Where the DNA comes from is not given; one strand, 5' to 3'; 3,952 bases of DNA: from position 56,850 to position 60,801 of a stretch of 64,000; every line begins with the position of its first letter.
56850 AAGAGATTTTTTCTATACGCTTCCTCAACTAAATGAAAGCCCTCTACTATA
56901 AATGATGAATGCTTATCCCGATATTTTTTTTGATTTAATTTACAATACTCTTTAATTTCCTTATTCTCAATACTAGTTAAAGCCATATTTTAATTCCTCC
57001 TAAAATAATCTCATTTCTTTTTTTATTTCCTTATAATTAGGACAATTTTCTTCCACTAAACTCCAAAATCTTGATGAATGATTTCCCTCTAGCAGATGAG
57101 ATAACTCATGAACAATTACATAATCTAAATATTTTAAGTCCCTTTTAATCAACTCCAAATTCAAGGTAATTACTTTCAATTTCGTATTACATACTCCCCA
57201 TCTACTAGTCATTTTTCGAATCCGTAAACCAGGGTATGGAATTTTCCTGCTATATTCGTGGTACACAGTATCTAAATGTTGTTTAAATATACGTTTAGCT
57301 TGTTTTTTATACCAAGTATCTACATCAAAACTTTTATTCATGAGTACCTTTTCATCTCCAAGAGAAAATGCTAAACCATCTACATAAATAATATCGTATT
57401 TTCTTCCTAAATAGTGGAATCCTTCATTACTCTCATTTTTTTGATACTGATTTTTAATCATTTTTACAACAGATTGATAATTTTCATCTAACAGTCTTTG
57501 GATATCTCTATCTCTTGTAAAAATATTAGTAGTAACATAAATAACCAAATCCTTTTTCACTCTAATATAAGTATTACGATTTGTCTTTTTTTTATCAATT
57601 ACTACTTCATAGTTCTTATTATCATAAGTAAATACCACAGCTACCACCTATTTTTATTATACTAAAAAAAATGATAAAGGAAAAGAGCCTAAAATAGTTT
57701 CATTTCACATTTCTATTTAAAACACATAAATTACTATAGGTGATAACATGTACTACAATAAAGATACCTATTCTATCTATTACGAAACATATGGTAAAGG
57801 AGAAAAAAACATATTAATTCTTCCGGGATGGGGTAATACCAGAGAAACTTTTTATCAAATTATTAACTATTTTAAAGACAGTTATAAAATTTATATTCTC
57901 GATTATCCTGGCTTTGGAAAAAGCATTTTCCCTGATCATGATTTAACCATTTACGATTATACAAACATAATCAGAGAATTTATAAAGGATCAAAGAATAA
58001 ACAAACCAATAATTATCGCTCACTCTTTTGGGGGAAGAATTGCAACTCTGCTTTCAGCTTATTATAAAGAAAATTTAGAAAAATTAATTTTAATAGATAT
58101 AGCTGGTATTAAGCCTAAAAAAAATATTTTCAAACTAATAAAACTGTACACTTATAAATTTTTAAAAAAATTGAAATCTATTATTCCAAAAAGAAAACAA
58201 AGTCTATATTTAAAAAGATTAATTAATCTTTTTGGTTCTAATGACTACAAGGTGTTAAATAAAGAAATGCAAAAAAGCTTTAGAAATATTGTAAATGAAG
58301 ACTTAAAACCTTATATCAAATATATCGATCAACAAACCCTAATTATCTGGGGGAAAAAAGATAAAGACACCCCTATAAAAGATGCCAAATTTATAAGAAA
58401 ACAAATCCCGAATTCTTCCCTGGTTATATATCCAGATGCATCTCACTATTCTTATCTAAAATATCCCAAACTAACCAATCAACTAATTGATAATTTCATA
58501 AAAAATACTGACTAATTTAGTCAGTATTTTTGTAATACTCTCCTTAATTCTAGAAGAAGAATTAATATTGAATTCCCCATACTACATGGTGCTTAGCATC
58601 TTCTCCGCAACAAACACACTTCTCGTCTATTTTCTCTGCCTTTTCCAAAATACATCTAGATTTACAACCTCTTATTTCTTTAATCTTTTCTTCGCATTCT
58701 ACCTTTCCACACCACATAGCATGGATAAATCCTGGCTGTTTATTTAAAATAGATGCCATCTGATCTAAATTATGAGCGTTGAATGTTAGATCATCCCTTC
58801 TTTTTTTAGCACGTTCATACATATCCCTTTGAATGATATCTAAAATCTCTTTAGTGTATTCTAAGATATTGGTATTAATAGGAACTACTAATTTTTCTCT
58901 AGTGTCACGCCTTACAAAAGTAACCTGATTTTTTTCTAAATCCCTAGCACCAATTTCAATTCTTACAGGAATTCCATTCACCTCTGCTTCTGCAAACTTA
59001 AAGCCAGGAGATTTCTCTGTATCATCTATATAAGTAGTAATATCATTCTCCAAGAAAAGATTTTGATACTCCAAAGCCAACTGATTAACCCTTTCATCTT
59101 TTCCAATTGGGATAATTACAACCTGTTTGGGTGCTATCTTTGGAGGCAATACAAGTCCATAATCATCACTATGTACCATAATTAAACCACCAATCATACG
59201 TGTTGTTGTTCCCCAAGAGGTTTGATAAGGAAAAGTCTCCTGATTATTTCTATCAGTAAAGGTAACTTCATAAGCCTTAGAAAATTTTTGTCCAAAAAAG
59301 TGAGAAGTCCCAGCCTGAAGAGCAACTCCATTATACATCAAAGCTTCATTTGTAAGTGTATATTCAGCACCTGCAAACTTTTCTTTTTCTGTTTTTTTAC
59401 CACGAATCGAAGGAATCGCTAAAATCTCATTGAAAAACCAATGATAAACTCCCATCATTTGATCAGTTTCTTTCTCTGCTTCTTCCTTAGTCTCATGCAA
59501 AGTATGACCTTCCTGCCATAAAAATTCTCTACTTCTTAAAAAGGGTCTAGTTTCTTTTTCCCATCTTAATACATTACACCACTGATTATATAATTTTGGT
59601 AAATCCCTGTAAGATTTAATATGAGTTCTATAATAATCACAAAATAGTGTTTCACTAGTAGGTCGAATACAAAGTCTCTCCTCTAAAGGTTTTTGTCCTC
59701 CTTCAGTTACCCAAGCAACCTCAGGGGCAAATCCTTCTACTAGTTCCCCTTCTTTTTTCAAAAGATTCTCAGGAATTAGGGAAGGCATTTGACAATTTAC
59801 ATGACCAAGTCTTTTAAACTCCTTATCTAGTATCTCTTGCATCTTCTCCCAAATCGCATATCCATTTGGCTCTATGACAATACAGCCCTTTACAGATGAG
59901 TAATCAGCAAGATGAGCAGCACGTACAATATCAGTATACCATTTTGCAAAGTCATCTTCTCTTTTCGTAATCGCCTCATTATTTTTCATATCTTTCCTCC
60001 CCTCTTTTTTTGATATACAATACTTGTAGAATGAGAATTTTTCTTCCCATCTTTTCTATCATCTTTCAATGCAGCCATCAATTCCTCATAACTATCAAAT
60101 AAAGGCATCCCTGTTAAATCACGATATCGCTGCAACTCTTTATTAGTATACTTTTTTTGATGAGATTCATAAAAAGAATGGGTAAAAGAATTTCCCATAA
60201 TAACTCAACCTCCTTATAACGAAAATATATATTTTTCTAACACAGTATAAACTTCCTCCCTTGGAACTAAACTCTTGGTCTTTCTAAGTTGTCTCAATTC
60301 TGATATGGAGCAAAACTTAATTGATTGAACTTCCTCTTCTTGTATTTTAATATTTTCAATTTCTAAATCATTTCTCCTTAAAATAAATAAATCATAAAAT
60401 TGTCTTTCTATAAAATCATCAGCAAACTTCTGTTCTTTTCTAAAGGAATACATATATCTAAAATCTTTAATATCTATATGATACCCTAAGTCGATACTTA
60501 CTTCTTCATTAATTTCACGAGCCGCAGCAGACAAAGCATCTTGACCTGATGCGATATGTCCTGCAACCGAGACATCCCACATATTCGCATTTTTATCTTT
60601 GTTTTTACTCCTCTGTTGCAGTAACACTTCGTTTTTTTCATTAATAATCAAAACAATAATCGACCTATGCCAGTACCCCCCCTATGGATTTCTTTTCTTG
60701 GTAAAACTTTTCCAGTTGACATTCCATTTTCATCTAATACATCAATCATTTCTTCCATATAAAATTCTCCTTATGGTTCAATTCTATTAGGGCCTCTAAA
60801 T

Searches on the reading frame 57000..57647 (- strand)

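Call 50: search_protein_families(library=pfam, proteins=[window:57000-57647:-], max_evalue=0.01)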
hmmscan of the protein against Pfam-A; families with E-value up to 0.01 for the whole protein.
window:57000-57647:- (215 aa): 3 families
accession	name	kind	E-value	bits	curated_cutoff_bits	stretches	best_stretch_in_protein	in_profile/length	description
PF01863.23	YgjP-like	-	3.5e-40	138.7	26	1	24-213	1-205/207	YgjP-like, metallopeptidase domain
PF10263.15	SprT-like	-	8.7e-05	22.8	25.6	1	130-186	10-73/108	SprT-like family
PF08325.16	WLM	-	0.0001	22.9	26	1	150-207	54-116/190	WLM domain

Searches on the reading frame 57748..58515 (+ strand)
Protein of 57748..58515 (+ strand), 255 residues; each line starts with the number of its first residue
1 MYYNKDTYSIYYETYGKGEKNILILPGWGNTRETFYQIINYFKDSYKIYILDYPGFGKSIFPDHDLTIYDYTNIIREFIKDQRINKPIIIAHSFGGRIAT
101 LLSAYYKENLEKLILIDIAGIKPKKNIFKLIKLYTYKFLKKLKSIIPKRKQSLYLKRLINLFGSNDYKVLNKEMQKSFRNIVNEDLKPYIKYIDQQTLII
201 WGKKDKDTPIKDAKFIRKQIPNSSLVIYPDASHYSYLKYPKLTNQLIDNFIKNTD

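Call 50: search_protein_families(library=pfam, proteins=[window:57748-58515:+], max_evalue=0.01)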
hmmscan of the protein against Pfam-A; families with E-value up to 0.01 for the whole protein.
window:57748-58515:+ (255 aa): 4 families
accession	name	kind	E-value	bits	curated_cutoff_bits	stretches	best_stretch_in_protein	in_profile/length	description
PF00561.26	Abhydrolase_1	-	9.6e-25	88.1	25.8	1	21-237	2-242/245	alpha/beta hydrolase fold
PF12697.13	Abhydrolase_6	-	1.4e-13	52.5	26.3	1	22-241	1-212/217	Alpha/beta hydrolase family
PF12146.15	Hydrolase_4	-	4.7e-12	46.1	27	1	20-233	5-232/239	Serine aminopeptidase, S33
PF08386.16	Abhydrolase_4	-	0.00013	22.5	21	1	194-253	34-93/103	TAP-like protein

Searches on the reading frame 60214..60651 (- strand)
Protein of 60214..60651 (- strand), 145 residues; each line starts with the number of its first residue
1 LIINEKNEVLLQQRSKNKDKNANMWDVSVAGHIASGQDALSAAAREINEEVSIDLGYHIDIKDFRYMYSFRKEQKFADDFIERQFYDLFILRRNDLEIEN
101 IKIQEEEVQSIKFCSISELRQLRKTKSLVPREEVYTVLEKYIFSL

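Call 11: find_encoding_contigs(protein=window:60214-60651:-, flank=3000, max_places=10)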
Protein window:60214-60651:- (145 aa): 21 contigs read that carry it; 10 places shown.
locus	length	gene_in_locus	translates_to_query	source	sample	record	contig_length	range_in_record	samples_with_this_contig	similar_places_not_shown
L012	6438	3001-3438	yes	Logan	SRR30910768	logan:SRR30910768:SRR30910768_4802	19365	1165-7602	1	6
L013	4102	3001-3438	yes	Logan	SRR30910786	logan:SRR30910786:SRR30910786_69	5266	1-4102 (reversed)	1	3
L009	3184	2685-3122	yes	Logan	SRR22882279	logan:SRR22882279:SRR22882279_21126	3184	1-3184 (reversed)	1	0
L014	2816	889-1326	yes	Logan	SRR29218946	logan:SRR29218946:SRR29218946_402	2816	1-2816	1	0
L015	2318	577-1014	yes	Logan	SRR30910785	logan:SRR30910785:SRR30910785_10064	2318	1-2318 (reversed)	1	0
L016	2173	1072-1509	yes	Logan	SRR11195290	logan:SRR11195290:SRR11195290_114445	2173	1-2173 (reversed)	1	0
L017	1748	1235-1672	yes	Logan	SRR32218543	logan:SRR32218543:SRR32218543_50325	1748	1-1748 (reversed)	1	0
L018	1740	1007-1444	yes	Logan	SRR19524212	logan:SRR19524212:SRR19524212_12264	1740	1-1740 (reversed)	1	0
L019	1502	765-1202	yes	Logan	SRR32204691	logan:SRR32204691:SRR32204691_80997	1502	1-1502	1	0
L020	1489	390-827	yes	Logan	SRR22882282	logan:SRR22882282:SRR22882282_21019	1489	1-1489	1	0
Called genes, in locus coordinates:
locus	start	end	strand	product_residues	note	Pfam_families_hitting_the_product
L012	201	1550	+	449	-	PF13393:tRNA-synt_His, PF00587:tRNA-synt_2b, PF03129:HGTP_anticodon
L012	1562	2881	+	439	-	PF01336:tRNA_anti-codon, PF00152:tRNA-synt_2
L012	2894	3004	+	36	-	-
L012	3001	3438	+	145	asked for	PF00293:NUDIX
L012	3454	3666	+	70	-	-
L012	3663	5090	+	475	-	PF00587:tRNA-synt_2b, PF03129:HGTP_anticodon, PF09180:ProRS-C_1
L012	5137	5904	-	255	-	PF12146:Hydrolase_4, PF00561:Abhydrolase_1, PF12697:Abhydrolase_6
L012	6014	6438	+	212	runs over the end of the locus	PF01863:YgjP-like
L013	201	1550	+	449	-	PF13393:tRNA-synt_His, PF00587:tRNA-synt_2b, PF03129:HGTP_anticodon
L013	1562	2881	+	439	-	PF01336:tRNA_anti-codon, PF00152:tRNA-synt_2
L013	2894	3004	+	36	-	-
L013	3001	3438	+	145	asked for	PF00293:NUDIX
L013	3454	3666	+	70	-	-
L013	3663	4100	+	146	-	?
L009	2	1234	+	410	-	?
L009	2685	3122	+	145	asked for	PF00293:NUDIX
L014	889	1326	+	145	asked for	PF00293:NUDIX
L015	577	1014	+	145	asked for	PF00293:NUDIX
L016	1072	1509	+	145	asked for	PF00293:NUDIX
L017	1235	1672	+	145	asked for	PF00293:NUDIX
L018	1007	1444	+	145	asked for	PF00293:NUDIX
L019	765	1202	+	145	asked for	PF00293:NUDIX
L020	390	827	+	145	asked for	PF00293:NUDIX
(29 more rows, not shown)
